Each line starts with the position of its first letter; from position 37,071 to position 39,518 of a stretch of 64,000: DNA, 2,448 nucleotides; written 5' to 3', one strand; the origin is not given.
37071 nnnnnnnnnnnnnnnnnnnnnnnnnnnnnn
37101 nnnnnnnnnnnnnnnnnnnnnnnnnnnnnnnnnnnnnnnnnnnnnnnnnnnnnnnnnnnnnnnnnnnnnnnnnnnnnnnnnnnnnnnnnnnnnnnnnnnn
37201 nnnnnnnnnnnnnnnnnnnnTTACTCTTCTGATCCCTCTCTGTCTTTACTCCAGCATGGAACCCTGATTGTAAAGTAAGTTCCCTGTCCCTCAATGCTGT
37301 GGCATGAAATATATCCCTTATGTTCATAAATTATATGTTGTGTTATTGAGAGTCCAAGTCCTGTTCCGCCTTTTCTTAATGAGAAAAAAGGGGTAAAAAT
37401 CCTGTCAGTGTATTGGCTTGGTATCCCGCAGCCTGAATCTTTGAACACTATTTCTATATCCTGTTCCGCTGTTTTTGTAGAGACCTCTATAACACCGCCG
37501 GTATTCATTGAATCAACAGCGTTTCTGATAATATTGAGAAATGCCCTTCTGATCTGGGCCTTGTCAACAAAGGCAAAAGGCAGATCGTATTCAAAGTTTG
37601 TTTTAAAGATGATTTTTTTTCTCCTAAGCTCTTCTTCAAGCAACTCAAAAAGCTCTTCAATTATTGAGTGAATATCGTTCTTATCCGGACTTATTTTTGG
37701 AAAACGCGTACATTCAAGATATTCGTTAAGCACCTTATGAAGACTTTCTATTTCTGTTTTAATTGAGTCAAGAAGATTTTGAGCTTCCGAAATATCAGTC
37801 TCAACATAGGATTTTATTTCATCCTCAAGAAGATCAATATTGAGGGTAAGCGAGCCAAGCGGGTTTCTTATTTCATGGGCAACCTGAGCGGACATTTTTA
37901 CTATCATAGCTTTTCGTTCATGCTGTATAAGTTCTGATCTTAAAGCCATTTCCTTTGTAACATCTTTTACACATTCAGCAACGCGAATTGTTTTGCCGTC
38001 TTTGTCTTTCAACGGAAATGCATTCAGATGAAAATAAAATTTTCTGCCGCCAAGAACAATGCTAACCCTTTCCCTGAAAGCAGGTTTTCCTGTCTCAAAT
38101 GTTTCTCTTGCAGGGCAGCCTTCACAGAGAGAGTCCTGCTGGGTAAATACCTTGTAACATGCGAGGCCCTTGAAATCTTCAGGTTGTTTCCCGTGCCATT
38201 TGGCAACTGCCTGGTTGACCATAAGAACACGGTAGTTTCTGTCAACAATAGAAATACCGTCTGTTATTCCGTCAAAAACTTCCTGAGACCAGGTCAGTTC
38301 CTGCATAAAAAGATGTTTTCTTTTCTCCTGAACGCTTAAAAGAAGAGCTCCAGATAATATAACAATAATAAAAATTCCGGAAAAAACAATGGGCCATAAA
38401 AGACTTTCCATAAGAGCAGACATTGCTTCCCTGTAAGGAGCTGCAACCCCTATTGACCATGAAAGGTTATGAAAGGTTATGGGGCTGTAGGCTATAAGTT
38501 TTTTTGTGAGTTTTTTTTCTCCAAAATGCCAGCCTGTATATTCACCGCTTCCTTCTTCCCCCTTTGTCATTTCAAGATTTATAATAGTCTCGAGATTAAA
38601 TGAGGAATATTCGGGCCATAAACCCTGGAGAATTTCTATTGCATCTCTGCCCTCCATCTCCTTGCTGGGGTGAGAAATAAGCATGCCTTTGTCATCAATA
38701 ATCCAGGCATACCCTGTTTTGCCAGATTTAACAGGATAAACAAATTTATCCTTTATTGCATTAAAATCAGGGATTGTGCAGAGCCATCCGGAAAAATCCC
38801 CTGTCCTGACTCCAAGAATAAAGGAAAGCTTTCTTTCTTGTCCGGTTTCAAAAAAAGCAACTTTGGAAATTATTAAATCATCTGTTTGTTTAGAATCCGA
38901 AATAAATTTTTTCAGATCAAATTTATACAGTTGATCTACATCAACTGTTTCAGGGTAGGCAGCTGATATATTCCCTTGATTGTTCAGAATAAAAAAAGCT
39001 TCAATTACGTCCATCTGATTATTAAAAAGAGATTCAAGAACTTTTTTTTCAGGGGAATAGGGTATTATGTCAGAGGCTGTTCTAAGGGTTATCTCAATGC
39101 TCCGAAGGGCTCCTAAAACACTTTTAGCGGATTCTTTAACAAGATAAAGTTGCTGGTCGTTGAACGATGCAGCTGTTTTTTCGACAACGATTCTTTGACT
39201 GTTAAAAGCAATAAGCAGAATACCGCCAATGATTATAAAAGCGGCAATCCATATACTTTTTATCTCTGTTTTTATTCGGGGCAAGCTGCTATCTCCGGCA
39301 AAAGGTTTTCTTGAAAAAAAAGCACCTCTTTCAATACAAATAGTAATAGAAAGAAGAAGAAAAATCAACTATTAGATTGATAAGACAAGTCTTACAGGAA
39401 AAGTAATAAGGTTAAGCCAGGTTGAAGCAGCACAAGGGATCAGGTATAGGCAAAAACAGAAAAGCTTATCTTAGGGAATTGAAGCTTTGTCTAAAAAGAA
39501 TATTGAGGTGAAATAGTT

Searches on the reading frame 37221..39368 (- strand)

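Call 3: search_protein_families(library=pfam, proteins=[window:37221-39368:-], max_evalue=0.01)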
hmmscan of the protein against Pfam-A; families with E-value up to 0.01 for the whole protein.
window:37221-39368:- (715 aa): 10 families
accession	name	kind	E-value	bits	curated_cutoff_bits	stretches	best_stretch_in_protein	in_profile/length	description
PF02518.31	HATPase_c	-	2e-22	80.1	26.4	1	602-704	2-108/111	Histidine kinase-, DNA gyrase B-, and HSP90-like ATPase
PF13426.13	PAS_9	-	1.2e-12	48.4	27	1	370-472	2-103/103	PAS domain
PF02743.24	dCache_1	-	1.9e-12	47.7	45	1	106-308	57-239/240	Cache domain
PF08448.16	PAS_4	-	3.5e-12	46.9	23.1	1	365-472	1-107/110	PAS fold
PF00512.31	HisKA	-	3.3e-10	40.3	26.9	1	491-555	4-62/66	His Kinase A (phospho-acceptor) domain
PF00989.32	PAS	-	1.9e-06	28.3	22.6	1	363-461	5-104/113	PAS fold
PF17201.10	Cache_3-Cache_2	-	2.3e-05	24.3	27.7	1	213-319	198-293/299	Cache 3/Cache 2 fusion domain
PF08269.17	dCache_2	-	3.6e-05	23.5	26.5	1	213-312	201-294/298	Cache domain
PF13188.13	PAS_8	-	9.1e-05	22.7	21.8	1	362-416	4-55/65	PAS domain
PF17200.10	sCache_2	-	0.0064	16.9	25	0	214-246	49-83/155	Single Cache domain 2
